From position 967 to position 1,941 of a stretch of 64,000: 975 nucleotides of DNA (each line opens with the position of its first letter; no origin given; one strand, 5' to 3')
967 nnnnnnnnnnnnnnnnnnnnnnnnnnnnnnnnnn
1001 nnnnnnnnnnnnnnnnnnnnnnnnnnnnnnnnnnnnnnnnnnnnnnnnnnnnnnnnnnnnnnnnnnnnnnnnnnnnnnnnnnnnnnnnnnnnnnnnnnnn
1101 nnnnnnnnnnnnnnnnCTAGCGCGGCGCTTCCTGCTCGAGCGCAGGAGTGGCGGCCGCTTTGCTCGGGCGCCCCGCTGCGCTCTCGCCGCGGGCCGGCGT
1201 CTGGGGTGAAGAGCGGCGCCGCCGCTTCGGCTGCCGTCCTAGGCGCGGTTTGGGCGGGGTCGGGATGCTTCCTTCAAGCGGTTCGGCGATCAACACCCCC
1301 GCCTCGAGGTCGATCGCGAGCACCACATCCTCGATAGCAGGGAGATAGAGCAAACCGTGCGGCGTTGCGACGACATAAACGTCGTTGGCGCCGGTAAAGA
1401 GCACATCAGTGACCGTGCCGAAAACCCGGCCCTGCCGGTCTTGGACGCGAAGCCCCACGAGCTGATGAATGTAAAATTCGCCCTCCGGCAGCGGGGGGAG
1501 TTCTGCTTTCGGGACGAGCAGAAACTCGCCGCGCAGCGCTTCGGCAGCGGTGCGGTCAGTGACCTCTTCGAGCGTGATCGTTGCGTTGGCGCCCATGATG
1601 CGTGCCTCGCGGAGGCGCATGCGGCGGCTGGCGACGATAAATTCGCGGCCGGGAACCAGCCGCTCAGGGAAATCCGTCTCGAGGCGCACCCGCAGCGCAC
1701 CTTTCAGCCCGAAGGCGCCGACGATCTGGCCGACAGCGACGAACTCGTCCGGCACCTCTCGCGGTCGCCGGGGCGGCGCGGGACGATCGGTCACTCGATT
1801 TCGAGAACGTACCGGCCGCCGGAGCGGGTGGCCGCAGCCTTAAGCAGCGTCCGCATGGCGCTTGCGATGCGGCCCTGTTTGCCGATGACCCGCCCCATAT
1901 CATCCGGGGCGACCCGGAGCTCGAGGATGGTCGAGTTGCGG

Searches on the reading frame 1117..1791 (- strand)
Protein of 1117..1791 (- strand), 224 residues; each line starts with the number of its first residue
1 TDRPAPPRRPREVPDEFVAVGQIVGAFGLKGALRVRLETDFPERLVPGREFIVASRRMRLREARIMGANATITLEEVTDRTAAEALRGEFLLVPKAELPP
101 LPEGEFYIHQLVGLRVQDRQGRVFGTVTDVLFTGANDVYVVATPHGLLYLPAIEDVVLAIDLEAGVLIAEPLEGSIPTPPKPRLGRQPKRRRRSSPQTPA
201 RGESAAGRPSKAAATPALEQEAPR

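Call 41: search_protein_families(library=pfam, proteins=[window:1117-1791:-], max_evalue=0.0001)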
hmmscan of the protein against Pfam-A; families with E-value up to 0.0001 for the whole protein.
window:1117-1791:- (224 aa): 3 families
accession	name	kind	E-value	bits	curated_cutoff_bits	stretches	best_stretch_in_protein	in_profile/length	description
PF01782.24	RimM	-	2.6e-18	66.5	23.5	1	20-96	2-83/84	RimM N-terminal domain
PF24986.1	PRC_RimM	-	4.6e-12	45.9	27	1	109-172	2-66/69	RimM PRC barrel domain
PF05239.21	PRC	-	2.5e-09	37.4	21.2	1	103-174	1-76/78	PRC-barrel domain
